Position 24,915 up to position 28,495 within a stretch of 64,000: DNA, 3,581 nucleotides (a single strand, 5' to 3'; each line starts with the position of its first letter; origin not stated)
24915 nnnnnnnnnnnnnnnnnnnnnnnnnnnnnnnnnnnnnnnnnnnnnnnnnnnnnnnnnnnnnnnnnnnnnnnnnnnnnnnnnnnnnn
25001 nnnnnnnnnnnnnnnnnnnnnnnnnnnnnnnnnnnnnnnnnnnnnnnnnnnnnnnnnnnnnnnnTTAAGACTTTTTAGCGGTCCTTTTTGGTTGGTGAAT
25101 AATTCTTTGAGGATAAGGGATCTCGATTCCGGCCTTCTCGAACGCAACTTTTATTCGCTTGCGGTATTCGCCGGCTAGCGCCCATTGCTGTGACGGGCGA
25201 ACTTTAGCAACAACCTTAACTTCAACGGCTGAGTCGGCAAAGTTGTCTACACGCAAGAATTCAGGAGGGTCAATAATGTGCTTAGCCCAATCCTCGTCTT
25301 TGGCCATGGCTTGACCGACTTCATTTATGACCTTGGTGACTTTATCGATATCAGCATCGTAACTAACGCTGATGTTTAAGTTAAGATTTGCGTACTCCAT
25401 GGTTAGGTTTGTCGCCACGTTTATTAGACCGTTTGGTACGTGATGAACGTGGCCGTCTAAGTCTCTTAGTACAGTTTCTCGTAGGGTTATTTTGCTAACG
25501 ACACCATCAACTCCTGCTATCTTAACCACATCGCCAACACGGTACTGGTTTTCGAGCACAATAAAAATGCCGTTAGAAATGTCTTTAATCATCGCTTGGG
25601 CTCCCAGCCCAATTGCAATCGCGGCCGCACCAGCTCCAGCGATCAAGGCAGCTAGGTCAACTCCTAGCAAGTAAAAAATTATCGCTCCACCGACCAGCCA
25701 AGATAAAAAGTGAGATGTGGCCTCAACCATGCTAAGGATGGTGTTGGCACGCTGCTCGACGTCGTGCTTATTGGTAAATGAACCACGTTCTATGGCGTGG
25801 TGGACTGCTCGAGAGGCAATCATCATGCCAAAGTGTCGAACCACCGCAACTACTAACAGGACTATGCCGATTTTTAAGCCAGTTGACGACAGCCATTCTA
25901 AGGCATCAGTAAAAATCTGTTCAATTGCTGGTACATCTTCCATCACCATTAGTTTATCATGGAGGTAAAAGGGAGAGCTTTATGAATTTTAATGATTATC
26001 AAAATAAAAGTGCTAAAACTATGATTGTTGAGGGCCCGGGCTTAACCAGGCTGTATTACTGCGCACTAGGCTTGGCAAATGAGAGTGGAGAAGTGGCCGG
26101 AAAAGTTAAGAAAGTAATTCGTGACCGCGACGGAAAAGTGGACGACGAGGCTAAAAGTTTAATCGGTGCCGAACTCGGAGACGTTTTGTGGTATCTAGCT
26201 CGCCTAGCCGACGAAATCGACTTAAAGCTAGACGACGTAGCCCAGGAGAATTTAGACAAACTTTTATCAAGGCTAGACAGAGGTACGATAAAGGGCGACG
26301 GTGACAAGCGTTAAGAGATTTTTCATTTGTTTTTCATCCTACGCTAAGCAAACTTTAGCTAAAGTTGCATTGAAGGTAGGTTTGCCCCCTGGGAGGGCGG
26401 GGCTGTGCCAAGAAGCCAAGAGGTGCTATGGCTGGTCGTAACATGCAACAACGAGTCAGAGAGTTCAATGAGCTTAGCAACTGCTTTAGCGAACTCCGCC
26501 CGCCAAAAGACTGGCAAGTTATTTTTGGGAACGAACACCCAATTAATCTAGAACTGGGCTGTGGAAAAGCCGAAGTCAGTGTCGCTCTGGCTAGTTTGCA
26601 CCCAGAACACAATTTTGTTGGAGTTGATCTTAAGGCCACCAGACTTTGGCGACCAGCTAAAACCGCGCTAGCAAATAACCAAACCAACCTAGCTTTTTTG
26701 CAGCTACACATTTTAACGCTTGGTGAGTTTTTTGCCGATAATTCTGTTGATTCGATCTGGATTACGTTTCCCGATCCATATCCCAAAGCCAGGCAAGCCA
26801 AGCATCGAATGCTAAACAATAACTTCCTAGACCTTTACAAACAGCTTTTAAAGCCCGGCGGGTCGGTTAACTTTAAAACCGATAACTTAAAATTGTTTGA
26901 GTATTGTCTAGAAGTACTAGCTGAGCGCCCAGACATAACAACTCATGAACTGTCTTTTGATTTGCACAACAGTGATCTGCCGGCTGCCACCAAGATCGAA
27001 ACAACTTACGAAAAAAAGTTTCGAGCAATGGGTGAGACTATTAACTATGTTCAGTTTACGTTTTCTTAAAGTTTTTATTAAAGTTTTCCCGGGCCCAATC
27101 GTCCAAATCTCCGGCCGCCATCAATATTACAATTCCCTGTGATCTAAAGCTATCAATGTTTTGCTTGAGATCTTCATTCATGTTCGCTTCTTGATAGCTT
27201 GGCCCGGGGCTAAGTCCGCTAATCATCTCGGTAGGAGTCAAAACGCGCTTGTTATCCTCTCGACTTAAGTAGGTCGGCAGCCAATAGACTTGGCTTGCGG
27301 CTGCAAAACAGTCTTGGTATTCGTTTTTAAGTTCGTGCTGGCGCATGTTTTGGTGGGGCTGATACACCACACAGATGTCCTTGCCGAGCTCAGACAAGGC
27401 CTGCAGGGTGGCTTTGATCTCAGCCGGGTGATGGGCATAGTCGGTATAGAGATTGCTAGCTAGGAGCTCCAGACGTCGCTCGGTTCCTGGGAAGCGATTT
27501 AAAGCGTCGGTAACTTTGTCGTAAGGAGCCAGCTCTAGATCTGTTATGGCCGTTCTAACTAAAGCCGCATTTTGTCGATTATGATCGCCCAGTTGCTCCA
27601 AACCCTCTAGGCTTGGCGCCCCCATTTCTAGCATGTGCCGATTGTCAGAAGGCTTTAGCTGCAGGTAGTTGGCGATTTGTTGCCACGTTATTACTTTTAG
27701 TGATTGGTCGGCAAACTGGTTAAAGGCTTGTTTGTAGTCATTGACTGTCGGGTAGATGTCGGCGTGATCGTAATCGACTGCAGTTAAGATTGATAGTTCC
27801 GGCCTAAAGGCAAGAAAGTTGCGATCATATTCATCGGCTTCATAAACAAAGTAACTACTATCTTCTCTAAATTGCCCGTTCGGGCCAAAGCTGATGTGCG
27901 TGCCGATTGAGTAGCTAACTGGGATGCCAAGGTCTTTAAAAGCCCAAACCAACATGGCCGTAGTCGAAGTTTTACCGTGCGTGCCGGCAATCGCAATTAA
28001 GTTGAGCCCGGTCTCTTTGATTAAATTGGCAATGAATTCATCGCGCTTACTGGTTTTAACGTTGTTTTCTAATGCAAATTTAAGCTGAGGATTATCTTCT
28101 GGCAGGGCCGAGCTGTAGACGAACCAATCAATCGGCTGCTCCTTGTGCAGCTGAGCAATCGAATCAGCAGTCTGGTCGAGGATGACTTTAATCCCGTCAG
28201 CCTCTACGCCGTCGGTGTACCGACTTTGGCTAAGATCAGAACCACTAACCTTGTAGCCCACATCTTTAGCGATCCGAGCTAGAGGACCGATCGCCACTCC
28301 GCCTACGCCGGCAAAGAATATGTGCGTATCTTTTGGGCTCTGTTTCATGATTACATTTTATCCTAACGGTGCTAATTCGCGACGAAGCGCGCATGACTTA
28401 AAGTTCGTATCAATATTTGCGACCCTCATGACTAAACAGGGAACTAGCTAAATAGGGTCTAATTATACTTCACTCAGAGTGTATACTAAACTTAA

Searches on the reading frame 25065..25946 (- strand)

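Call 73: search_protein_families(library=pfam, proteins=[window:25065-25946:-], max_evalue=0.001)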
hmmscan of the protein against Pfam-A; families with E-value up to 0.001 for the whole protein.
window:25065-25946:- (293 aa): 3 families
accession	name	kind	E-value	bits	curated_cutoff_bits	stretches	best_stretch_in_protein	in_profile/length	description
PF00924.24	MS_channel_2nd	-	1.4e-15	57.6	20.2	1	119-182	2-67/68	Mechanosensitive ion channel, beta-domain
PF21082.3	MS_channel_3rd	-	2.6e-14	53.9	21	1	189-276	2-88/88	Mechanosensitive ion channel MscS, C-terminal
PF21088.3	MS_channel_1st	-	3.7e-06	27.3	23.1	1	80-117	5-42/42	Mechanosensitive ion channel, transmembrane helices 2/3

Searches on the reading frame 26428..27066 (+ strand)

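Call 73: search_protein_families(library=pfam, proteins=[window:26428-27066:+], max_evalue=0.001)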
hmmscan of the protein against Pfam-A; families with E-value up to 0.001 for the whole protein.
window:26428-27066:+ (213 aa): 6 families
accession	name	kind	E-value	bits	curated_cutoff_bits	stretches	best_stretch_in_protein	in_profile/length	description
PF02390.23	Methyltransf_4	-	2e-34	119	24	1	37-205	2-170/173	Putative methyltransferase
PF13847.12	Methyltransf_31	-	3.2e-08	33.8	27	1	41-148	8-108/145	Methyltransferase domain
PF13649.12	Methyltransf_25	-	1.2e-07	32.7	27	1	41-115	2-73/97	Methyltransferase domain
PF08241.18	Methyltransf_11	-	9.6e-06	26.6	21.2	1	41-114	1-68/95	Methyltransferase domain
PF08242.18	Methyltransf_12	-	1.4e-05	26.2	30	1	41-114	1-73/98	Methyltransferase domain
PF05175.20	MTS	-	0.0006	19.9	23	1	41-147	36-136/170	Methyltransferase small domain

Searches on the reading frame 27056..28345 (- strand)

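Call 49: search_protein_families(library=pfam, proteins=[window:27056-28345:-], max_evalue=0.00001)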
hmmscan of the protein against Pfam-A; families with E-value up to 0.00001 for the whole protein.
window:27056-28345:- (429 aa): 3 families
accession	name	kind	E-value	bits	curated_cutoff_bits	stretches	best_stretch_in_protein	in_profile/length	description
PF01225.30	Mur_ligase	-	1.8e-16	60.7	21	1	8-110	1-92/95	Mur ligase family, catalytic domain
PF08245.18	Mur_ligase_M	-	3.6e-10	40.6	24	1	119-215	1-113/200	Mur ligase middle domain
PF02875.26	Mur_ligase_C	-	9.4e-09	36.6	28.4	1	290-412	1-127/127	Mur ligase, glutamate ligase domain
